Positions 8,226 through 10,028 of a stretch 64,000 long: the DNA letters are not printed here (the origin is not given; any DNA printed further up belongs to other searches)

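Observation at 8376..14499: Operon coupling a GlgA-like glucan synthase, a signal-peptide-less CGTase-architecture GH13 enzyme and an ABC-2 exporter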

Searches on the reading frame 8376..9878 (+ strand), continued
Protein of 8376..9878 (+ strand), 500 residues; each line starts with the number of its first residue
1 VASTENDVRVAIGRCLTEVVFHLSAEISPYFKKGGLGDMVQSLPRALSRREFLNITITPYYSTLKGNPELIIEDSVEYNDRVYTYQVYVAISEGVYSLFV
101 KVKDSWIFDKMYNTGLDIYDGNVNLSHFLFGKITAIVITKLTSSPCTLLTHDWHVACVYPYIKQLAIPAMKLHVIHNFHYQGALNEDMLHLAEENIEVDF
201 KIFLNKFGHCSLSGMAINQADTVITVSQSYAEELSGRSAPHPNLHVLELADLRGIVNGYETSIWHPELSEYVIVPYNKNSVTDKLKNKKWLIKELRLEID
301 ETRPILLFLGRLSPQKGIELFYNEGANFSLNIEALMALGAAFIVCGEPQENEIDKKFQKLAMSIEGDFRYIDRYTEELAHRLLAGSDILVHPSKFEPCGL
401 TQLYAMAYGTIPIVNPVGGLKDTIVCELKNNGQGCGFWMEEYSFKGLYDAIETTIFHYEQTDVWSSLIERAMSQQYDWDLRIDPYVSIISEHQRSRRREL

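Call 19: find_homologous_proteins(query=window:8376-9878:+, max_evalue=1e-30)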
Query window:8376-9878:+ (500 aa): 1273 proteins with E <= 1e-30 among 8000 candidates; the best 120 are listed.
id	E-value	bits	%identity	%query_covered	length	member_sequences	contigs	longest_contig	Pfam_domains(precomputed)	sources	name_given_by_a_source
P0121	2.9e-132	460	44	94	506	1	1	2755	PF00534.27,PF08323.18,PF13692.13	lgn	-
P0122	4.1e-129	450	43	95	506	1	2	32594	PF00534.27,PF08323.18,PF13692.13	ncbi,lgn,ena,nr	ncbi:MAG: glycogen/starch synthase [Halanaerobiales bacterium]|nr:glycogen/starch synthase [Halanaer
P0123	9.2e-119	416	43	95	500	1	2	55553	PF00534.27,PF08323.18,PF13692.13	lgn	-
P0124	1.7e-113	398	40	94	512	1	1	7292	PF00534.27,PF08323.18,PF13692.13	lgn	-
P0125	1.2e-106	376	39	95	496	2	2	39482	PF00534.27,PF08323.18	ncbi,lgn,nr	ncbi:MAG: hypothetical protein QG657_3722 [Acidobacteriota bacterium]|nr:hypothetical protein [Acido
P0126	6.7e-105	370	38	94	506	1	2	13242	PF00534.27,PF08323.18,PF13692.13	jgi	jgi:starch synthase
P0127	2.0e-104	368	37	97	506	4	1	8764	PF00534.27,PF08323.18,PF13692.13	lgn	-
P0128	2.6e-103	365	36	95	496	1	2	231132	PF00534.27,PF13579.13,PF08323.18,PF13439.13,PF20706.4,PF13692.13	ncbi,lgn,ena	-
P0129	1.3e-98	349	38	96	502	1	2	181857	PF00534.27,PF08323.18,PF13439.13,PF20706.4,PF13692.13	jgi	jgi:starch synthase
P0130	1.0e-86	310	35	96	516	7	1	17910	PF00534.27,PF08323.18,PF13692.13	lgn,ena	-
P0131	2.1e-80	289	33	96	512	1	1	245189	PF00534.27,PF08323.18,PF13692.13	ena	-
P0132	2.4e-78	282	32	96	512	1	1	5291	PF00534.27,PF08323.18,PF13439.13,PF13692.13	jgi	jgi:starch synthase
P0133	1.1e-77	280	32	96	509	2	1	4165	PF00534.27,PF08323.18,PF13692.13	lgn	-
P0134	3.1e-76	275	33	95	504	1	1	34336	PF00534.27,PF08323.18,PF13692.13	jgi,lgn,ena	-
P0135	4.7e-76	275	33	95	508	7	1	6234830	PF00534.27,PF08323.18,PF13692.13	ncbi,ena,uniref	ncbi:glycogen/starch synthase [uncultured Flavobacterium sp.]|uniref:glycogen synthase n=1 Tax=uncul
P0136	3.2e-75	272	34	95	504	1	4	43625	PF00534.27,PF08323.18,PF13692.13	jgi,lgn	jgi:starch synthase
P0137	2.6e-74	269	33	92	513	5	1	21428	PF00534.27,PF08323.18,PF13692.13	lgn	-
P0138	6.9e-74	268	32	96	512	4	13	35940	PF00534.27,PF08323.18,PF13692.13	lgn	-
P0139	9.6e-74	267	32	96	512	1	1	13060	PF00534.27,PF08323.18,PF13692.13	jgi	jgi:starch synthase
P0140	1.3e-73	267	34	92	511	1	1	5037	PF00534.27,PF08323.18,PF13439.13,PF13692.13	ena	-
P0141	2.5e-73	266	32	93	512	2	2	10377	PF00534.27,PF08323.18,PF13439.13,PF13692.13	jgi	jgi:starch synthase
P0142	2.6e-72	262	33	95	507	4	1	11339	PF00534.27,PF08323.18,PF13692.13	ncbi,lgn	-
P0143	4.4e-72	262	31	92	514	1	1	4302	PF00534.27,PF08323.18,PF13692.13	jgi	jgi:starch synthase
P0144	7.9e-72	261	33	92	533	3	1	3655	PF00534.27,PF08323.18,PF13692.13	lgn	-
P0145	1.4e-71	260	31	95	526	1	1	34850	PF00534.27,PF08323.18,PF13692.13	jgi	jgi:starch synthase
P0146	1.6e-71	260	32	96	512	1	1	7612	PF00534.27,PF08323.18,PF13692.13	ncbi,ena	-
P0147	2.0e-68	250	31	95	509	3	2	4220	PF00534.27,PF08323.18,PF13692.13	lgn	-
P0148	2.4e-65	239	31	94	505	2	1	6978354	PF00534.27,PF08323.18,PF13692.13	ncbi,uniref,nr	ncbi:glycogen/starch synthase [Fulvivirga ulvae]|uniref:glycogen/starch synthase n=1 Tax=Fulvivirga 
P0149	4.7e-64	235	30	95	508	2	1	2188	PF00534.27,PF08323.18,PF13692.13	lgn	-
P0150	1.9e-63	233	32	95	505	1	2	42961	PF00534.27,PF08323.18,PF13439.13,PF13692.13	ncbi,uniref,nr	ncbi:glycogen/starch synthase [Flavitalea sp. BT771]|uniref:glycogen/starch synthase n=1 Tax=Flavita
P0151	6.1e-60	222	29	94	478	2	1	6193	PF00534.27,PF08323.18,PF20706.4,PF13692.13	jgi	jgi:starch synthase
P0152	1.1e-55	208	31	94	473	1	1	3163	PF00534.27,PF08323.18,PF13439.13,PF13692.13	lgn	-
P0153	1.6e-54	204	32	93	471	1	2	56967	PF00534.27,PF08323.18,PF13439.13,PF13692.13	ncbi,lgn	-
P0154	2.7e-54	203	30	94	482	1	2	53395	PF00534.27,PF08323.18,PF13439.13,PF13692.13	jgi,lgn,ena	-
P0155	3.8e-54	202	31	92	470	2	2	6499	PF00534.27,PF13579.13,PF08323.18,PF13439.13,PF20706.4,PF13692.13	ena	-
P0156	6.2e-54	202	31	95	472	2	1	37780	PF00534.27,PF08323.18,PF13692.13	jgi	-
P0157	6.4e-54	202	31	94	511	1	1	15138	PF00534.27,PF13579.13,PF08323.18,PF13439.13,PF20706.4,PF13692.13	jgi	jgi:starch synthase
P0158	6.7e-54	202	32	94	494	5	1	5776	PF00534.27,PF08323.18,PF13439.13,PF20706.4,PF13692.13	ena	-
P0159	7.2e-54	202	32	95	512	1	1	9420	PF00534.27,PF13579.13,PF08323.18,PF13439.13,PF20706.4,PF13692.13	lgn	-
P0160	2.8e-53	200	31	94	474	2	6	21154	PF00534.27,PF13579.13,PF08323.18,PF13692.13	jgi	-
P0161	1.4e-52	197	30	92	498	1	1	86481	PF00534.27,PF08323.18,PF13439.13,PF20706.4,PF13692.13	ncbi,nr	ncbi:MAG: glycogen synthase GlgA [Ignavibacteria bacterium]|nr:glycogen synthase GlgA [Ignavibacteri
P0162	4.2e-52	196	30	94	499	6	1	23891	PF00534.27,PF08323.18,PF13439.13,PF20706.4,PF13692.13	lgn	-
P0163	4.4e-52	196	31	95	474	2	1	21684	PF00534.27,PF08323.18,PF13692.13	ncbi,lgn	ncbi:MAG: glycogen synthase [Pyrinomonadaceae bacterium]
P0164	6.4e-52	195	28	95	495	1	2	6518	PF00534.27,PF08323.18,PF13692.13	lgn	-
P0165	8.5e-52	195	29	95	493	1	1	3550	PF00534.27,PF08323.18,PF13439.13,PF20706.4,PF13692.13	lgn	-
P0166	9.5e-52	195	31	94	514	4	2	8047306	PF00534.27,PF13579.13,PF08323.18,PF13439.13,PF20706.4,PF13692.13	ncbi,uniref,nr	ncbi:glycogen synthase GlgA [Persicimonas caeni]|uniref:Glycogen synthase n=1 Tax=Persicimonas caeni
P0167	1.1e-51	194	30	94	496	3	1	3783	PF00534.27,PF08323.18,PF13439.13,PF13692.13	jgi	jgi:starch synthase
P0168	1.2e-51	194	28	95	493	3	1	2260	PF00534.27,PF08323.18,PF13439.13,PF13692.13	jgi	jgi:starch synthase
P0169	1.2e-51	194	29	95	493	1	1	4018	PF00534.27,PF08323.18,PF13439.13,PF20706.4,PF13692.13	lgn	-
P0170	1.6e-51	194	32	92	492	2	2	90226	PF00534.27,PF13579.13,PF08323.18,PF13439.13,PF20706.4,PF13692.13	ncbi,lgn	-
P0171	2.4e-51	193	31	94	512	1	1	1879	PF00534.27,PF13579.13,PF08323.18,PF13439.13,PF20706.4,PF13692.13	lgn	-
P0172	2.5e-51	193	30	95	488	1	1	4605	PF00534.27,PF08323.18,PF13439.13,PF13692.13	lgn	-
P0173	2.6e-51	193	29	91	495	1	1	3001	PF00534.27,PF13579.13,PF08323.18,PF13439.13,PF13692.13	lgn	-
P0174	3.0e-51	193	29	95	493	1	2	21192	PF00534.27,PF08323.18,PF13439.13,PF20706.4,PF13692.13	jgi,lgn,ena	-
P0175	3.1e-51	193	30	94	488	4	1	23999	PF00534.27,PF08323.18,PF13439.13,PF13692.13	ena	-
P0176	3.6e-51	193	31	94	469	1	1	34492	PF00534.27,PF08323.18,PF13692.13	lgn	-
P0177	6.6e-51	192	30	94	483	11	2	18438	PF00534.27,PF13579.13,PF08323.18,PF13439.13,PF13692.13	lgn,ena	-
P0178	8.0e-51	191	30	92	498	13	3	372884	PF00534.27,PF08323.18,PF13439.13,PF20706.4,PF13692.13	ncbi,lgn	-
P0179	8.6e-51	191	30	92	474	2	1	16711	PF00534.27,PF08323.18,PF13439.13,PF13692.13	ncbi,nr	ncbi:MAG: glycogen synthase GlgA [Nitrospirae bacterium]|nr:MAG: glycogen synthase GlgA [Nitrospirot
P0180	9.1e-51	191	30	92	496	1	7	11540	PF00534.27,PF13579.13,PF08323.18,PF13439.13,PF20706.4,PF13692.13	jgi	jgi:starch synthase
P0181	1.1e-50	191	31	93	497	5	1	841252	PF00534.27,PF08323.18,PF13439.13,PF20706.4,PF13692.13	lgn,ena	-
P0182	1.8e-50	190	30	94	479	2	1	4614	PF00534.27,PF13579.13,PF08323.18,PF13439.13,PF20706.4,PF13692.13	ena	-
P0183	2.9e-50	190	30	93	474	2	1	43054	PF00534.27,PF13579.13,PF08323.18,PF13439.13,PF13692.13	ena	-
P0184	4.0e-50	189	29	95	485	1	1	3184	PF00534.27,PF08323.18,PF13439.13,PF20706.4,PF13692.13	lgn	-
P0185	4.1e-50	189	30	92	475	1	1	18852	PF00534.27,PF08323.18,PF13439.13,PF13692.13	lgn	-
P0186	4.4e-50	189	31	94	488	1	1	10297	PF00534.27,PF08323.18,PF13439.13,PF13692.13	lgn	-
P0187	5.8e-50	189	30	94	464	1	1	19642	PF00534.27,PF13579.13,PF08323.18,PF13439.13,PF20706.4,PF13692.13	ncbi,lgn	-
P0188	6.4e-50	189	30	94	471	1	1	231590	PF00534.27,PF08323.18,PF13439.13,PF13692.13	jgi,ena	jgi:starch synthase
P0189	6.4e-50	189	29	93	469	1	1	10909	PF00534.27,PF08323.18,PF13439.13,PF13692.13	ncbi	ncbi:MAG: glycogen/starch synthase [Mobilitalea sp.]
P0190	7.6e-50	188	32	95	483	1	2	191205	PF00534.27,PF08323.18,PF13439.13,PF20706.4,PF13692.13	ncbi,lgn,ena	-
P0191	7.9e-50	188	31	77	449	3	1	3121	PF00534.27,PF08323.18,PF13439.13,PF13692.13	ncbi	-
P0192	1.1e-49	188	32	92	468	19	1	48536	PF00534.27,PF08323.18,PF13692.13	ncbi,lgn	-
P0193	1.2e-49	188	30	93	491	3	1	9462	PF00534.27,PF08323.18,PF13439.13,PF13692.13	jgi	jgi:starch synthase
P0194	1.3e-49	187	30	94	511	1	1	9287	PF00534.27,PF13579.13,PF08323.18,PF13439.13,PF20706.4,PF13692.13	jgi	jgi:starch synthase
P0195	1.6e-49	187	30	94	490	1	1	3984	PF00534.27,PF13579.13,PF08323.18,PF13439.13,PF20706.4,PF13692.13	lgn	-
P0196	1.6e-49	187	28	94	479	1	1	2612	PF00534.27,PF13579.13,PF08323.18,PF13439.13,PF20706.4,PF13692.13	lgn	-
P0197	2.0e-49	187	30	89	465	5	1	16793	PF00534.27,PF13579.13,PF08323.18,PF13439.13,PF20706.4,PF13692.13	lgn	-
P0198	2.7e-49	186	32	88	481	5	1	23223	PF00534.27,PF08323.18,PF13692.13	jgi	jgi:starch synthase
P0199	3.0e-49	186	28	94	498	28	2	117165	PF00534.27,PF08323.18,PF13439.13,PF20706.4,PF13692.13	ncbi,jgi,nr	ncbi:MAG: glycogen synthase GlgA [Ignavibacteria bacterium]|jgi:starch synthase|nr:glycogen synthase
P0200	3.3e-49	186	29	94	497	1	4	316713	PF00534.27,PF08323.18,PF13439.13,PF20706.4,PF13692.13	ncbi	-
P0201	4.1e-49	186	31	94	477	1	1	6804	PF00534.27,PF08323.18,PF13439.13,PF20706.4,PF13692.13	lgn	-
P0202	4.4e-49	186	28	94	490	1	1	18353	PF00534.27,PF08323.18,PF13439.13,PF13692.13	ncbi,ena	-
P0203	4.4e-49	186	27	95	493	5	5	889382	PF00534.27,PF08323.18,PF13439.13,PF13692.13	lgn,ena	-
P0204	5.4e-49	185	29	94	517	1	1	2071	PF00534.27,PF13579.13,PF08323.18,PF13439.13,PF20706.4,PF13692.13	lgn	-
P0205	5.5e-49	185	29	94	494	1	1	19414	PF00534.27,PF13579.13,PF08323.18,PF13439.13,PF20706.4,PF13692.13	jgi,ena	-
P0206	6.2e-49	185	30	92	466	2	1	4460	PF00534.27,PF08323.18,PF13439.13,PF13692.13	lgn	-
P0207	6.8e-49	185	30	95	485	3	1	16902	PF00534.27,PF08323.18,PF13692.13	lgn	-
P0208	8.6e-49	185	29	94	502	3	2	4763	PF00534.27,PF13579.13,PF08323.18,PF13439.13,PF20706.4,PF13692.13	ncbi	-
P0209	8.8e-49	185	29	94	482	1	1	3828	PF00534.27,PF13579.13,PF08323.18,PF13439.13,PF13692.13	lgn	-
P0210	1.0e-48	185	29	93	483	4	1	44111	PF00534.27,PF08323.18,PF13439.13,PF13692.13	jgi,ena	-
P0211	1.3e-48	184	29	95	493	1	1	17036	PF00534.27,PF08323.18,PF13439.13,PF13692.13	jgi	jgi:starch synthase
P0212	1.4e-48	184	29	92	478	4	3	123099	PF00534.27,PF08323.18,PF13439.13,PF13692.13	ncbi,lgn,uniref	ncbi:glycogen synthase GlgA [Calidifontibacillus erzurumensis]|uniref:glycogen synthase GlgA n=1 Tax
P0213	1.7e-48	184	29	95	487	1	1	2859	PF00534.27,PF08323.18,PF13439.13,PF13692.13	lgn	-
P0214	1.8e-48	184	29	94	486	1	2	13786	PF00534.27,PF13579.13,PF08323.18,PF13439.13,PF13692.13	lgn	-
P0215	1.8e-48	184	30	94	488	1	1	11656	PF00534.27,PF08323.18,PF13692.13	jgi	-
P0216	2.2e-48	183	29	91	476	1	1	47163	PF00534.27,PF13579.13,PF08323.18,PF13439.13,PF13692.13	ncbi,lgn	-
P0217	2.3e-48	183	29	92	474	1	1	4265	PF00534.27,PF08323.18,PF13439.13,PF13692.13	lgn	-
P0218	3.3e-48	183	30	94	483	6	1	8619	PF00534.27,PF08323.18,PF13692.13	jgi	-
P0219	4.1e-48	183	30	92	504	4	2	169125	PF00534.27,PF13579.13,PF08323.18,PF13439.13,PF13692.13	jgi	jgi:starch synthase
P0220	5.5e-48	182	29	93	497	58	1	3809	PF00534.27,PF08323.18,PF13439.13,PF13692.13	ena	-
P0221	5.8e-48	182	30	94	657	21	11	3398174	PF00534.27,PF08323.18,PF13439.13,PF13692.13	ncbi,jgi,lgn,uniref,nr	ncbi:glycogen synthase [Methylococcus capsulatus]|jgi:starch synthase|uniref:Glycogen synthase n=1 T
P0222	7.2e-48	182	30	93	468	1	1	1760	PF00534.27,PF08323.18,PF13439.13,PF13692.13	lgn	-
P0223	8.7e-48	181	29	93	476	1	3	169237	PF00534.27,PF13579.13,PF08323.18,PF13439.13,PF13692.13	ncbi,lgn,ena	-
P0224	8.9e-48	181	27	95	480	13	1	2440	PF00534.27,PF08323.18,PF13692.13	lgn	-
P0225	9.4e-48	181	30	92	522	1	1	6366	PF00534.27,PF13579.13,PF08323.18,PF13439.13,PF20706.4,PF13692.13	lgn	-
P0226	9.9e-48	181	30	91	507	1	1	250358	PF00534.27,PF13579.13,PF08323.18,PF13439.13,PF20706.4,PF13692.13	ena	-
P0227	1.1e-47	181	30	94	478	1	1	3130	PF00534.27,PF08323.18,PF13692.13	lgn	-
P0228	1.2e-47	181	32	94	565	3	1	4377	PF00534.27,PF08323.18,PF13439.13,PF13692.13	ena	-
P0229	1.2e-47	181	30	92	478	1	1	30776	PF00534.27,PF08323.18,PF13439.13,PF13692.13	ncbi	-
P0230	1.4e-47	181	30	95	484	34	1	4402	PF00534.27,PF08323.18,PF13439.13,PF13692.13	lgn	-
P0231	1.4e-47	181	32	93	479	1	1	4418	PF00534.27,PF08323.18,PF20706.4,PF13692.13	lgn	-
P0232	1.4e-47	181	29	93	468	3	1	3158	PF00534.27,PF08323.18,PF13439.13,PF13692.13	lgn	-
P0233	1.5e-47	181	27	95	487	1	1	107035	PF00534.27,PF13579.13,PF08323.18,PF13439.13,PF13692.13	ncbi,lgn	ncbi:MAG: glycogen synthase GlgA [Desulfobacteraceae bacterium]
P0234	1.5e-47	181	29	94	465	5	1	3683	PF00534.27,PF13579.13,PF08323.18,PF13439.13,PF13692.13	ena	-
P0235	1.5e-47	181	31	94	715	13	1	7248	PF00534.27,PF08323.18,PF13439.13,PF13692.13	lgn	-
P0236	1.7e-47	180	30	94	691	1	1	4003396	PF00534.27,PF08323.18,PF13439.13,PF13692.13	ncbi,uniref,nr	ncbi:glycogen synthase GlgA [Methylococcus sp. Mc7]|uniref:glycogen synthase GlgA n=1 Tax=Methylococ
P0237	1.7e-47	180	30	94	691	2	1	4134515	PF00534.27,PF08323.18,PF13439.13,PF13692.13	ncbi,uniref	ncbi:glycogen synthase GlgA [Methylococcus sp. ANG]|uniref:glycogen synthase GlgA n=1 Tax=Methylococ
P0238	1.7e-47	180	31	95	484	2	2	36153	PF00534.27,PF08323.18,PF13439.13,PF20706.4,PF13692.13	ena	-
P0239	2.0e-47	180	30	94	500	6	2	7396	PF00534.27,PF08323.18,PF13439.13,PF20706.4,PF13692.13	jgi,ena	jgi:starch synthase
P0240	2.1e-47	180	30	92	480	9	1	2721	PF00534.27,PF13579.13,PF08323.18,PF13439.13,PF13692.13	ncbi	-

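Call 20: find_encoding_contigs(protein=P0122, flank=10000, max_places=2)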
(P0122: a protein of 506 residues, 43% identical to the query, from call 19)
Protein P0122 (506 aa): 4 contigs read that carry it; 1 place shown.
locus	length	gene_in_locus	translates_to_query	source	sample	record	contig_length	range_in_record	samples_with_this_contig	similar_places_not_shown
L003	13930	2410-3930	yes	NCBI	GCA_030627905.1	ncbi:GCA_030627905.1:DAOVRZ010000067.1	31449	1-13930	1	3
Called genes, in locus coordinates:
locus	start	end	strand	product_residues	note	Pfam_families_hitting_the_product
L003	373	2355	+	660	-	PF00128:Alpha-amylase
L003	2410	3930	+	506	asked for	PF08323:Glyco_transf_5, PF00534:Glycos_transf_1, PF13692:Glyco_trans_1_4 (weak)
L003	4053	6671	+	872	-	PF00202:Aminotran_3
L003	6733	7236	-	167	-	-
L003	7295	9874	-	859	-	PF05228:CHASE4, PF00672:HAMP, PF00989:PAS, PF08448:PAS_4, PF13426:PAS_9, PF00990:GGDEF, PF13487:HD_5, PF01966:HD, +1 more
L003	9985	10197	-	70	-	-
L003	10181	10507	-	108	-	PF01909:NTP_transf_2, PF18765:Polbeta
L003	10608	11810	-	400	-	PF12679:ABC2_membrane_2, PF12698:ABC2_membrane_3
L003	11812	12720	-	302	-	PF02463:SMC_N (faint), PF00005:ABC_tran, PF13304:AAA_21, PF13732:DrrA1-3_C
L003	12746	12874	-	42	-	-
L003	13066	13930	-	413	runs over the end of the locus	PF09820:AAA-ATPase_like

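Call 21: find_encoding_contigs(protein=P0123, flank=10000, max_places=2)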
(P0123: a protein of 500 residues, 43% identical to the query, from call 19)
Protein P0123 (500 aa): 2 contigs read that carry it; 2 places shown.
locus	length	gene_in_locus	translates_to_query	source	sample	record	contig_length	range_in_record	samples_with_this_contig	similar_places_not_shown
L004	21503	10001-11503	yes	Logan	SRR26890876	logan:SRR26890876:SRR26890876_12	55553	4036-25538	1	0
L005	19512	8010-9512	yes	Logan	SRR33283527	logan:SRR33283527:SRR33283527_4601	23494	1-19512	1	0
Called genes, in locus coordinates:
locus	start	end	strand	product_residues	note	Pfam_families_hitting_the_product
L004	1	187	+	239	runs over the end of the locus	PF00392:GntR, PF02082:Rrf2 (weak), PF08279:HTH_11 (weak), PF08220:HTH_DeoR (weak), PF07702:UTRA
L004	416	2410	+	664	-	PF24517:CBM96, PF06848:Disaggr_repeat, PF02638:GHL10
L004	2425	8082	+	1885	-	PF24517:CBM96, PF20148:DUF6531, PF05593:RHS_repeat (weak), PF25023:TEN_YD-shell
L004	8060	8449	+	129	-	-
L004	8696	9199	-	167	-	PF16723:DUF5065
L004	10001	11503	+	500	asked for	PF08323:Glyco_transf_5, PF00534:Glycos_transf_1, PF13692:Glyco_trans_1_4 (weak)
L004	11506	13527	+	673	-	PF00128:Alpha-amylase, PF01833:TIG (weak), PF00686:CBM_20 (weak)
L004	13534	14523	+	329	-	PF00005:ABC_tran, PF13304:AAA_21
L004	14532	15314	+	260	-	PF06182:ABC2_membrane_6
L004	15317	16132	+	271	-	PF06182:ABC2_membrane_6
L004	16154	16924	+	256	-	PF08889:WbqC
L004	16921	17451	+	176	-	-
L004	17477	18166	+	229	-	PF02585:PIG-L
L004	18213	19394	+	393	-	PF00535:Glycos_transf_2, PF13424:TPR_12 (faint), PF00515:TPR_1 (faint), PF07719:TPR_2 (faint)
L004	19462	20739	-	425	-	PF00089:Trypsin, PF13365:Trypsin_2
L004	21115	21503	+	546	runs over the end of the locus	PF00370:FGGY_N, PF02782:FGGY_C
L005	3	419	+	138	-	?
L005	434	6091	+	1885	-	PF24517:CBM96, PF20148:DUF6531, PF05593:RHS_repeat (weak), PF25023:TEN_YD-shell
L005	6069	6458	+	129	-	-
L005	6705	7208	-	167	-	PF16723:DUF5065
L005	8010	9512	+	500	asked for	PF08323:Glyco_transf_5, PF00534:Glycos_transf_1, PF13692:Glyco_trans_1_4 (weak)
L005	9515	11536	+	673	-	PF00128:Alpha-amylase, PF01833:TIG (weak), PF00686:CBM_20 (weak)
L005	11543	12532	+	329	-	PF00005:ABC_tran, PF13304:AAA_21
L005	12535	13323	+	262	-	PF06182:ABC2_membrane_6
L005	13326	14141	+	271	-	PF06182:ABC2_membrane_6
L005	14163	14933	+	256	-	PF08889:WbqC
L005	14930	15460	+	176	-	-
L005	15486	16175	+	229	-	PF02585:PIG-L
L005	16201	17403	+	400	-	PF00535:Glycos_transf_2, PF13424:TPR_12 (faint), PF07719:TPR_2 (faint)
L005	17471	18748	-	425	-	PF00089:Trypsin, PF13365:Trypsin_2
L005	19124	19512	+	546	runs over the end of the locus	PF00370:FGGY_N, PF02782:FGGY_C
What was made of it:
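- The same cassette order recurs in L004, where the pump genes lie in the middle of a glycan operon (call 21). The L004 operon adds GT2, PIG-L and WbqC genes (call 21).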

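Call 22: find_encoding_contigs(protein=P0125, flank=10000, max_places=2)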
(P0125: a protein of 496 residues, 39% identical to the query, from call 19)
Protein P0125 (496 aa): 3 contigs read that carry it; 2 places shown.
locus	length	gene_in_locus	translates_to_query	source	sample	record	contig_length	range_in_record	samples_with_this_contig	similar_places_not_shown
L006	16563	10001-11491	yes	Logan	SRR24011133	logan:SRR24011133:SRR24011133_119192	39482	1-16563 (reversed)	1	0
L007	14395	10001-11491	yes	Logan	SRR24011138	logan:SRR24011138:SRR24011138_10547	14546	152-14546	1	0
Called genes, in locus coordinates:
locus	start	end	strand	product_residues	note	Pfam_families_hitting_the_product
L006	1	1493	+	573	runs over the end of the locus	PF00561:Abhydrolase_1 (faint), PF12146:Hydrolase_4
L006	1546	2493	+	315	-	PF04055:Radical_SAM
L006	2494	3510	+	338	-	PF04055:Radical_SAM, PF13186:SPASM (weak)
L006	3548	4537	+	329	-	-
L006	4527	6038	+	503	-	PF14907:NTP_transf_5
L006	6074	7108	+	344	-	PF01408:GFO_IDH_MocA, PF22725:GFO_IDH_MocA_C3, PF02894:GFO_IDH_MocA_C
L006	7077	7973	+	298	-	PF03372:Exo_endo_phos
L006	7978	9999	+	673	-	PF00128:Alpha-amylase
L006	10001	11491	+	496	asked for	PF08323:Glyco_transf_5, PF00534:Glycos_transf_1 (weak)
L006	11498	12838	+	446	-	PF01554:MatE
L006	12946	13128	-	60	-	-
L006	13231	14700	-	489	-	-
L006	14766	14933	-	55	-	-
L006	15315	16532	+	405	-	PF00365:PFK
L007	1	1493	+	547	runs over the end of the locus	?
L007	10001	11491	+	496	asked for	PF08323:Glyco_transf_5, PF00534:Glycos_transf_1 (weak)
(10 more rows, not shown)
